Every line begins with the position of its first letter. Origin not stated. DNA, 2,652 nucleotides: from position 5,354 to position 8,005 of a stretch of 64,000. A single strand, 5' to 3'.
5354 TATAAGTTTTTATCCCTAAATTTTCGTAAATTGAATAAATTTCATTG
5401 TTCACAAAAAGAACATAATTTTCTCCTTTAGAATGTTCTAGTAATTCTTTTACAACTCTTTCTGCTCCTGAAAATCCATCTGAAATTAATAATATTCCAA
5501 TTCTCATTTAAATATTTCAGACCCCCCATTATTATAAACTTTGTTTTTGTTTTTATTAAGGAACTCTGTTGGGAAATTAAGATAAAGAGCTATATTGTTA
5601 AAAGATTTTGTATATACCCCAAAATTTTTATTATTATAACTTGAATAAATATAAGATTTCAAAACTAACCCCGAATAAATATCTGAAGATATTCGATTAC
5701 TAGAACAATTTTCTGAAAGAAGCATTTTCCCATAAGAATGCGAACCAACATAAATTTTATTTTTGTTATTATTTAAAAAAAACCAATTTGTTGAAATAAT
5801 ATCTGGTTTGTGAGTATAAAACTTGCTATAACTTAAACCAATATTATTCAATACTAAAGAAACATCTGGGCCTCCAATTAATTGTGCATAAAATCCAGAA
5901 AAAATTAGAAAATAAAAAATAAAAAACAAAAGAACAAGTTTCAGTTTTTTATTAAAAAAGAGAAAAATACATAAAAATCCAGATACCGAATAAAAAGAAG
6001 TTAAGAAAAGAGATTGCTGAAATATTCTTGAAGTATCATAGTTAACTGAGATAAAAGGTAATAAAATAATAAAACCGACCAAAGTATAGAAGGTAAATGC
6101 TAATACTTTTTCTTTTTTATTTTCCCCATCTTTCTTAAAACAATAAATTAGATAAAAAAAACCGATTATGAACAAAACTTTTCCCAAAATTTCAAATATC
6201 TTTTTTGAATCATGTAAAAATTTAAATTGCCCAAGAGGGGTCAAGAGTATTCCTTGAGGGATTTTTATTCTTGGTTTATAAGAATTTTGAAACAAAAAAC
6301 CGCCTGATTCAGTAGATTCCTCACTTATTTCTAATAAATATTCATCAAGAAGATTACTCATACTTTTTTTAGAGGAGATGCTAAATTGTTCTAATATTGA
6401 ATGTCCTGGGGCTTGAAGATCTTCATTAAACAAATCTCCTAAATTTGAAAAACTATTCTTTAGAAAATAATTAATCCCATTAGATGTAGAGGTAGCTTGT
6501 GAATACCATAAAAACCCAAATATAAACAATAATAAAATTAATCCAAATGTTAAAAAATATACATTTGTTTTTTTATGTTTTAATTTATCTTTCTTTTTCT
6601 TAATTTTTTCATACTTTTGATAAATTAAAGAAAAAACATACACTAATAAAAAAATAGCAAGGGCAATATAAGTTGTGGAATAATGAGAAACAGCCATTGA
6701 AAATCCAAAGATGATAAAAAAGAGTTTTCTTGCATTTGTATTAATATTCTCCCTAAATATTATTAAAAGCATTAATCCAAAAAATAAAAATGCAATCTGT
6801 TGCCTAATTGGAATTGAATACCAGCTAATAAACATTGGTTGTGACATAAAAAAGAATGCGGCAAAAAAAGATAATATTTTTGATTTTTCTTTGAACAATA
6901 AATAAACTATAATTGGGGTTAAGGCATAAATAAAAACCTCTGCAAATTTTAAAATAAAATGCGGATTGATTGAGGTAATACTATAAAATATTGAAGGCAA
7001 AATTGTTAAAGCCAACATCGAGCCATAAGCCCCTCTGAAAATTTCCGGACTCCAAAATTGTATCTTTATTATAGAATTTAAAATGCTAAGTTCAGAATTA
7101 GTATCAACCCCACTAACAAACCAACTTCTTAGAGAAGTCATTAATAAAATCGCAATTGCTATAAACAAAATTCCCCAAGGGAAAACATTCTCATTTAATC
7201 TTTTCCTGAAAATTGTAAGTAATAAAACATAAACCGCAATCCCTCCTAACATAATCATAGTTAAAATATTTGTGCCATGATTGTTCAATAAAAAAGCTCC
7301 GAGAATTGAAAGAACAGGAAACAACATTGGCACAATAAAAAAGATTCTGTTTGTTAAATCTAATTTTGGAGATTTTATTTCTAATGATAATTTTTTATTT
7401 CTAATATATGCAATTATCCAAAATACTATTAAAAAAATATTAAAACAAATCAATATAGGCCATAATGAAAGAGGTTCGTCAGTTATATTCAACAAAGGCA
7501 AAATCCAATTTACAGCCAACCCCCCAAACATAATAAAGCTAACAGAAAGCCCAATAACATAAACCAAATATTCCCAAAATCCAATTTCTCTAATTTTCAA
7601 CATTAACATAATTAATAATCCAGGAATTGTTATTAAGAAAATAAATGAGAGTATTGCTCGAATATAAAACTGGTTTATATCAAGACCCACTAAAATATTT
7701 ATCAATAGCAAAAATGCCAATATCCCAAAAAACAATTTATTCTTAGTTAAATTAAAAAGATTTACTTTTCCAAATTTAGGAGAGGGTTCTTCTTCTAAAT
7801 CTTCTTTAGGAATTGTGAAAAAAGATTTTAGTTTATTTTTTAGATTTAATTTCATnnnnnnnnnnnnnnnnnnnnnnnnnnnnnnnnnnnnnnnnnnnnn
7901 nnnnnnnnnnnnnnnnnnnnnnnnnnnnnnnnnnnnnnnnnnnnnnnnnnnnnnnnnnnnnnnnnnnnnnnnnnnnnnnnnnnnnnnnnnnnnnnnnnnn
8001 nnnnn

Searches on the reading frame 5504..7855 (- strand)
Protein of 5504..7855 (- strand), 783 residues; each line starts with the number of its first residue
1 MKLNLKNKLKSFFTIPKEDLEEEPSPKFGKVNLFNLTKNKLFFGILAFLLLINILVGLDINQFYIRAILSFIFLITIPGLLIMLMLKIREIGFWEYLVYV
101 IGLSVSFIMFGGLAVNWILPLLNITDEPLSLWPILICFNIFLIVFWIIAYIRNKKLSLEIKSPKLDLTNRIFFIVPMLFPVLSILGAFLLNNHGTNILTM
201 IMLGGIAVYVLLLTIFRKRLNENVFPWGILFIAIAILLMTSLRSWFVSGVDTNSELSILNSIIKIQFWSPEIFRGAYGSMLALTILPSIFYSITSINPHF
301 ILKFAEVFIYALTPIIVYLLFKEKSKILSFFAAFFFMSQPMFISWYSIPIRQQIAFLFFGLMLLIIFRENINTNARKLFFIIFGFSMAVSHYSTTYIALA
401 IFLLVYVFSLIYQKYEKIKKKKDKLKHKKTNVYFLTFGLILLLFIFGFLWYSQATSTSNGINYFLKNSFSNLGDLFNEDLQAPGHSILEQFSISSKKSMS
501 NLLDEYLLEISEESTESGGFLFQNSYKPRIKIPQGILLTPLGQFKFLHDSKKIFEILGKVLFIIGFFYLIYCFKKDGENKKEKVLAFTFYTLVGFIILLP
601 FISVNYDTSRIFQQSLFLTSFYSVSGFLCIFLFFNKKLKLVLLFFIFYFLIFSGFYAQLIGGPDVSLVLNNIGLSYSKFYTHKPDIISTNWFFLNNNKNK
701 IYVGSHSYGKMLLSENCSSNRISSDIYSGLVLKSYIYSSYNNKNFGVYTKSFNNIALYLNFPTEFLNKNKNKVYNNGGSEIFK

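Call 118: search_protein_families(library=pfam, max_evalue=0.0001, proteins=[window:5504-7855:-])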
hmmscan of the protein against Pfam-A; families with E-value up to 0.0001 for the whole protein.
window:5504-7855:- (783 aa): 2 families
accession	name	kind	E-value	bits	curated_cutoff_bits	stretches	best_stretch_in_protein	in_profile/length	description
PF09971.14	DUF2206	-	2e-20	73.4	35.6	2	542-782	108-368/368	Predicted membrane protein (DUF2206)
PF24677.1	DUF7657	-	8.1e-08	31.8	26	1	306-452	121-263/401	Domain of unknown function (DUF7657)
